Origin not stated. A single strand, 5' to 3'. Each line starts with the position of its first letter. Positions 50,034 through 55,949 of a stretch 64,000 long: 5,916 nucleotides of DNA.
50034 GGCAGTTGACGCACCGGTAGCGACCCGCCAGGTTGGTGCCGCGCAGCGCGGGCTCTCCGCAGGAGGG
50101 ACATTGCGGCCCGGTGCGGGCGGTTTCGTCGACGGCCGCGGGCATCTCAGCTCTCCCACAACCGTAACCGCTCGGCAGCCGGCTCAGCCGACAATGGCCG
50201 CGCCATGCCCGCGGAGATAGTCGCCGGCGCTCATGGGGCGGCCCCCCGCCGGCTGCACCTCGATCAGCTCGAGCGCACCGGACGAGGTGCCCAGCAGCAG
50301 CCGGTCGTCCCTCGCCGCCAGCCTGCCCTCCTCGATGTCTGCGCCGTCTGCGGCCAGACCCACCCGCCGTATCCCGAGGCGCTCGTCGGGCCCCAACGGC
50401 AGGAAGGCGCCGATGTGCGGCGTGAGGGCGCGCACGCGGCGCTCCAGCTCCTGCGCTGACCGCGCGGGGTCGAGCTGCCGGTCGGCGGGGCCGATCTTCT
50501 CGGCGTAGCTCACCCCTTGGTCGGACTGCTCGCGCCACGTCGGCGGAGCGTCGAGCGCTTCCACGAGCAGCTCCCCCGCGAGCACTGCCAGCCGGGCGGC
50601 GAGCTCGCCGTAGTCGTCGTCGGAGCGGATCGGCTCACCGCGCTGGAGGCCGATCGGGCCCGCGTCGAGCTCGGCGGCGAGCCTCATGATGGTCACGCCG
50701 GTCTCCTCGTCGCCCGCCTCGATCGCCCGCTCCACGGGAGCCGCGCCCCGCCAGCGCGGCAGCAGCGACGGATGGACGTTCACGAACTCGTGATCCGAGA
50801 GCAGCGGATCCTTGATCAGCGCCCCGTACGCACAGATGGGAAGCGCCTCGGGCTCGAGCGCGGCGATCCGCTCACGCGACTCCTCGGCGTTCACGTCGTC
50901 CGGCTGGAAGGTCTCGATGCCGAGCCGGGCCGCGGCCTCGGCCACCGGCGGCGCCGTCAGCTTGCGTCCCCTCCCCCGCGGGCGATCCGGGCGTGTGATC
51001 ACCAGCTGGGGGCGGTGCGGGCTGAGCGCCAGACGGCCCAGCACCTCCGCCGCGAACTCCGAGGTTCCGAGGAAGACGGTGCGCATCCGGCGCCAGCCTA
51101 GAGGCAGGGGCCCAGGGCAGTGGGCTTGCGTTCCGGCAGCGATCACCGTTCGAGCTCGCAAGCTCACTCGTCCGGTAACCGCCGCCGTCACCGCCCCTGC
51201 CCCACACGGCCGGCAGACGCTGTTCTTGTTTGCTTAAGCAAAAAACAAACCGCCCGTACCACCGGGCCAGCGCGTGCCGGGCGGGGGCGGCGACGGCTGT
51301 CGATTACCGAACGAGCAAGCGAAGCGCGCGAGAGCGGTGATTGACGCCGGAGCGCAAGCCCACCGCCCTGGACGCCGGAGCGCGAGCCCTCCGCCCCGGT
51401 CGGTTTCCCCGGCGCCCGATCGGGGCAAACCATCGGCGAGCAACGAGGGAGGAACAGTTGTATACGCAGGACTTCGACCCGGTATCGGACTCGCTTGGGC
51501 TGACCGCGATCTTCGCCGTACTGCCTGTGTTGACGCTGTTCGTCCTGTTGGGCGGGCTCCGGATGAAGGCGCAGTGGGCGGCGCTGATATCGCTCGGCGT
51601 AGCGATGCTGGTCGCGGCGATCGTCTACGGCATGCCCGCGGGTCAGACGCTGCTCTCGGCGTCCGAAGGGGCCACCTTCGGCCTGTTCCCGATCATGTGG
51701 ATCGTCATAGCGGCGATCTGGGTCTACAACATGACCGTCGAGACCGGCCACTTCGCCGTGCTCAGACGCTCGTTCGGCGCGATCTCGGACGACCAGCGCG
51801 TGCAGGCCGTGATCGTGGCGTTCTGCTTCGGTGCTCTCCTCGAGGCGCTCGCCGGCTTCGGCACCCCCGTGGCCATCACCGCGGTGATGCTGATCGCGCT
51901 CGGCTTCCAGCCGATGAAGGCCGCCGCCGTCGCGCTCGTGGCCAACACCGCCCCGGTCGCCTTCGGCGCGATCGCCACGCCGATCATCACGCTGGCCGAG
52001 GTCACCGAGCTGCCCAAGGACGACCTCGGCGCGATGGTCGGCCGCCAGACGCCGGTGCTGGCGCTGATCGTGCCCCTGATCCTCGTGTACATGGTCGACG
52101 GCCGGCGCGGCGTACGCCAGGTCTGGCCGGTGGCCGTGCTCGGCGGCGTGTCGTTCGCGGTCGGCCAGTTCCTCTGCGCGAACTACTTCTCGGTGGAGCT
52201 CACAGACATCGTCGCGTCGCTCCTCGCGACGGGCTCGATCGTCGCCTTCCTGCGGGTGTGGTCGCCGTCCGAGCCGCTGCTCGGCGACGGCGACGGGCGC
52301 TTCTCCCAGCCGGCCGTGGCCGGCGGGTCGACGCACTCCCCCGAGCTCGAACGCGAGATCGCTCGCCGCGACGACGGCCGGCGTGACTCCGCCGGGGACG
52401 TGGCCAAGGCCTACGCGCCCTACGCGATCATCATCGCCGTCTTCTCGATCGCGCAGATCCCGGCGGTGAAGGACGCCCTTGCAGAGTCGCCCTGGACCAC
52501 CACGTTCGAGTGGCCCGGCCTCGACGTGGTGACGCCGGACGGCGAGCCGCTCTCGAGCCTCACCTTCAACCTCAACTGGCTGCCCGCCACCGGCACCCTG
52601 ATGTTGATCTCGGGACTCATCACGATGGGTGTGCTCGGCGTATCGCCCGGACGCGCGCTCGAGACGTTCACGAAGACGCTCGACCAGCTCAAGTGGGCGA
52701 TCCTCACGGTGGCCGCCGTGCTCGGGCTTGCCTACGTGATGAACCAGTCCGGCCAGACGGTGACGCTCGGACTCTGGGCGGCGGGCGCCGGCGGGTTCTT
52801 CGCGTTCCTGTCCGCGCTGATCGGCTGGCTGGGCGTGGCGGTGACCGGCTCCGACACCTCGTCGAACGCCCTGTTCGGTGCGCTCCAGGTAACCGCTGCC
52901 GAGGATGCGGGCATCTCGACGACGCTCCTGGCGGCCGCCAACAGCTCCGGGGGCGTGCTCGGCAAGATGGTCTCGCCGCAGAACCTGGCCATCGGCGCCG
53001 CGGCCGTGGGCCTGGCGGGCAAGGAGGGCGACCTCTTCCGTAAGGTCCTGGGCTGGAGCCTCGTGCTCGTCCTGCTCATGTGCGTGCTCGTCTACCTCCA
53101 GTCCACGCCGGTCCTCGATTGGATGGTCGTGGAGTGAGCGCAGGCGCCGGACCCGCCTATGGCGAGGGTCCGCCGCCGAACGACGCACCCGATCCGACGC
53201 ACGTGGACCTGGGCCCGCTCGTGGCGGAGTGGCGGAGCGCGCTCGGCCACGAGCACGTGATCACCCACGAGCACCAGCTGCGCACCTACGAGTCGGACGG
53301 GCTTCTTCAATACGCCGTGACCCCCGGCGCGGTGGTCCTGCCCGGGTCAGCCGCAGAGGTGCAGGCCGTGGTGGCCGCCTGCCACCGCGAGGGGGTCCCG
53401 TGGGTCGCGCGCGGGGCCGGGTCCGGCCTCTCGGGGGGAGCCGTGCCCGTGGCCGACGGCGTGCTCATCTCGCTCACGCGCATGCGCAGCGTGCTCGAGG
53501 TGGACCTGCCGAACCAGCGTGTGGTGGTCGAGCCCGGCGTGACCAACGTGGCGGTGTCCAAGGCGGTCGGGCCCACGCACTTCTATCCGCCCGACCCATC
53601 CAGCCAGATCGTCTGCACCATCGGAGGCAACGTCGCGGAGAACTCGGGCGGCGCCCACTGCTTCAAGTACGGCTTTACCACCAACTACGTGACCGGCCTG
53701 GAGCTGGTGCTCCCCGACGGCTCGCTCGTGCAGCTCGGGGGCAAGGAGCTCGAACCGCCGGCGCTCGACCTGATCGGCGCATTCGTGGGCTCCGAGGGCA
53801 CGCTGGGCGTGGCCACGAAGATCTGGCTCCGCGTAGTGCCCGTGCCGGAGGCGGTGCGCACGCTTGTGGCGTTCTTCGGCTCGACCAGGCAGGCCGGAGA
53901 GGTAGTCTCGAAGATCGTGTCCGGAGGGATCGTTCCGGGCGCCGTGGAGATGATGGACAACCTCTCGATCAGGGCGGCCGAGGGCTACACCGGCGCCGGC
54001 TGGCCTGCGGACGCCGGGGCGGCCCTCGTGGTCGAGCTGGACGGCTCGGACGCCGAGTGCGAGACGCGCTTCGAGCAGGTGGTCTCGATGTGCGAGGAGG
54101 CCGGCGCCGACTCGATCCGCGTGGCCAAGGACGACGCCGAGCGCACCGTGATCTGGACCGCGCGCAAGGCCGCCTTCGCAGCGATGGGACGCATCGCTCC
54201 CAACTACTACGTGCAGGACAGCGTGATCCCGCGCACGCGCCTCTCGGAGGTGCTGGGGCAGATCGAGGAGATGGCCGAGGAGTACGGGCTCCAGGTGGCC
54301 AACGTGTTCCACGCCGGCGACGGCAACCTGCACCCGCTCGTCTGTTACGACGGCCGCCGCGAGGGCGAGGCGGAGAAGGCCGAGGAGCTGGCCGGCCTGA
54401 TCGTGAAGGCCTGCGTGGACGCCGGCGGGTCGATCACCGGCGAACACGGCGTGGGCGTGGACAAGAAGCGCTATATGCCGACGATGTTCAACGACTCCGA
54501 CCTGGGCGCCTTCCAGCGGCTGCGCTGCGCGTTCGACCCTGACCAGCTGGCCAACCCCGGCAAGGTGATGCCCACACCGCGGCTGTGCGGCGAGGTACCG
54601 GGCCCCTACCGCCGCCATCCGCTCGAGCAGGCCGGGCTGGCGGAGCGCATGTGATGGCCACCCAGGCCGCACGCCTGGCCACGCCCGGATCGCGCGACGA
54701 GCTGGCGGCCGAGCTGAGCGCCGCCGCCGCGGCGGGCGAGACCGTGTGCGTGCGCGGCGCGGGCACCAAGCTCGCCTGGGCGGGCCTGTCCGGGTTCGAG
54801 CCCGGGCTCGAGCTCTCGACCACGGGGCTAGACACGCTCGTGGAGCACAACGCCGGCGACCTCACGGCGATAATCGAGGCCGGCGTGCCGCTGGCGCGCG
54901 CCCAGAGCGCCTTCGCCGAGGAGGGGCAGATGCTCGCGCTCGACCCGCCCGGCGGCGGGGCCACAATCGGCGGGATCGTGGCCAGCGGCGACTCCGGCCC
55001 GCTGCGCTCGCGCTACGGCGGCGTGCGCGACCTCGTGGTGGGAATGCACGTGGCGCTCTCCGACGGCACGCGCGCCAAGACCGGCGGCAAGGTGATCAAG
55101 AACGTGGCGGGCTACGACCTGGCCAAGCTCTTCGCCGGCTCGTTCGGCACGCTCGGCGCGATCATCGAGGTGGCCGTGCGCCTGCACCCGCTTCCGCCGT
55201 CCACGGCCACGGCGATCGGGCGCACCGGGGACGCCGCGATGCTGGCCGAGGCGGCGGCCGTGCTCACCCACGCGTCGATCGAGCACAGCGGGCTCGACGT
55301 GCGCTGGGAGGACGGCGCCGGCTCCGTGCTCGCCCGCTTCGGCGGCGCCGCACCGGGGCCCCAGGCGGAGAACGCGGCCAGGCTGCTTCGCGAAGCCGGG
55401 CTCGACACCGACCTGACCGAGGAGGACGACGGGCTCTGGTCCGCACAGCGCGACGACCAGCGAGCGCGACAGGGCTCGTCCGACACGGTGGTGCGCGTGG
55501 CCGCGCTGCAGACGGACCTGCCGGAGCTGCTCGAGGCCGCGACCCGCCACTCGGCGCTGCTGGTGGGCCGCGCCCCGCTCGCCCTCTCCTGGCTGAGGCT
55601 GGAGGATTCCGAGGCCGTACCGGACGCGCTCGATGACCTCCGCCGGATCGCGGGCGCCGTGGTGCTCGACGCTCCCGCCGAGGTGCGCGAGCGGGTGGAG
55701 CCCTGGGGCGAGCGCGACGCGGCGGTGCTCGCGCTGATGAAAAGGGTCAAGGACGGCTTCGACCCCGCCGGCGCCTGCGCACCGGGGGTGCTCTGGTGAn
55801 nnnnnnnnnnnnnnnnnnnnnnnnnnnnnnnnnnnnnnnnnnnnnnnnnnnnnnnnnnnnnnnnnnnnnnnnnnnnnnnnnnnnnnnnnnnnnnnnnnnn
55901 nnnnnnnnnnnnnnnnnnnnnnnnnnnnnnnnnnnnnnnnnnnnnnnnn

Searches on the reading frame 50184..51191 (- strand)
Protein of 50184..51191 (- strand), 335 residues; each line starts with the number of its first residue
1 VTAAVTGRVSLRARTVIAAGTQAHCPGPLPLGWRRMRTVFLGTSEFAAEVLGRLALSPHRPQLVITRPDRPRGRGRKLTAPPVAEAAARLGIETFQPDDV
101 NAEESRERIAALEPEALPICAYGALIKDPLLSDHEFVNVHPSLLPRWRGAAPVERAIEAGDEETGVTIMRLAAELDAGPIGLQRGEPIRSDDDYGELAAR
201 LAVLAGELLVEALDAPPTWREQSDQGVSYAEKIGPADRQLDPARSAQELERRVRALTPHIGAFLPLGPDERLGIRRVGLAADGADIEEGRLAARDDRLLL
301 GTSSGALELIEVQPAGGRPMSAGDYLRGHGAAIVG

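Call 7: search_protein_families(library=pfam, proteins=[window:50184-51191:-], max_evalue=0.01)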
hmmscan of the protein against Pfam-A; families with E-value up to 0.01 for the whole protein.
window:50184-51191:- (335 aa): 2 families
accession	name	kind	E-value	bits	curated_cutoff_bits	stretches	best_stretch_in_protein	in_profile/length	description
PF00551.24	Formyl_trans_N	-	2.1e-33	116.1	26.1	1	36-213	1-181/181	Formyl transferase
PF02911.23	Formyl_trans_C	-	1.8e-11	44.5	21.1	1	232-329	1-99/100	Formyl transferase, C-terminal domain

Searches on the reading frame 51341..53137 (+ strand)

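Call 7: search_protein_families(library=pfam, proteins=[window:51341-53137:+], max_evalue=0.01)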
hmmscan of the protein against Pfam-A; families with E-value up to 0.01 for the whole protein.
window:51341-53137:+ (598 aa): 1 family
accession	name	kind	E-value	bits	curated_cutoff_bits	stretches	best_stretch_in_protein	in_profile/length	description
PF02652.20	Lactate_perm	-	4.9e-146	488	27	1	54-587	1-522/522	L-lactate permease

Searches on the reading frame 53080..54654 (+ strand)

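Call 52: search_protein_families(library=pfam, proteins=[window:53080-54654:+], max_evalue=0.0001)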
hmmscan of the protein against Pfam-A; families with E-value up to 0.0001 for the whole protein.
window:53080-54654:+ (524 aa): 2 families
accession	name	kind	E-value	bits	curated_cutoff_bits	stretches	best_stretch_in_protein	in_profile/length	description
PF02913.24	FAD-oxidase_C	-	2e-67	228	21.2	1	256-496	2-248/248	FAD linked oxidases, C-terminal domain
PF01565.28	FAD_binding_4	-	9.6e-39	132.7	26.4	1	82-219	1-138/139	FAD binding domain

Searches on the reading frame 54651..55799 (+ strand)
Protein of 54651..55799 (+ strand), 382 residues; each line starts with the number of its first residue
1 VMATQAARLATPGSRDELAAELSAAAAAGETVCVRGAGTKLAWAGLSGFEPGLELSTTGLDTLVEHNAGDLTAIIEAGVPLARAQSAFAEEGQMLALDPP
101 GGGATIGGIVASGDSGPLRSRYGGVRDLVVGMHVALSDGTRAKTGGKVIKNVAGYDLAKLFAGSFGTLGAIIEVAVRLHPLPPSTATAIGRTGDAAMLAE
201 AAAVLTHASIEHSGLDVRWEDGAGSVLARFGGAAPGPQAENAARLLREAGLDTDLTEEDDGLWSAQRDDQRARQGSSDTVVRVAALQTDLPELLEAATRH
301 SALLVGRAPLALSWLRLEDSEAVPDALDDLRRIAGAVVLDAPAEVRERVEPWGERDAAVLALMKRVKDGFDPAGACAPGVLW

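Call 52: search_protein_families(library=pfam, proteins=[window:54651-55799:+], max_evalue=0.0001)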
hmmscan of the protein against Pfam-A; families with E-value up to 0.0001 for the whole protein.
window:54651-55799:+ (382 aa): 1 family
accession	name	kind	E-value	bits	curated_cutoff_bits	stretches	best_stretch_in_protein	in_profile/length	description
PF01565.28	FAD_binding_4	-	3.2e-24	85.6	26.4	1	7-144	2-138/139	FAD binding domain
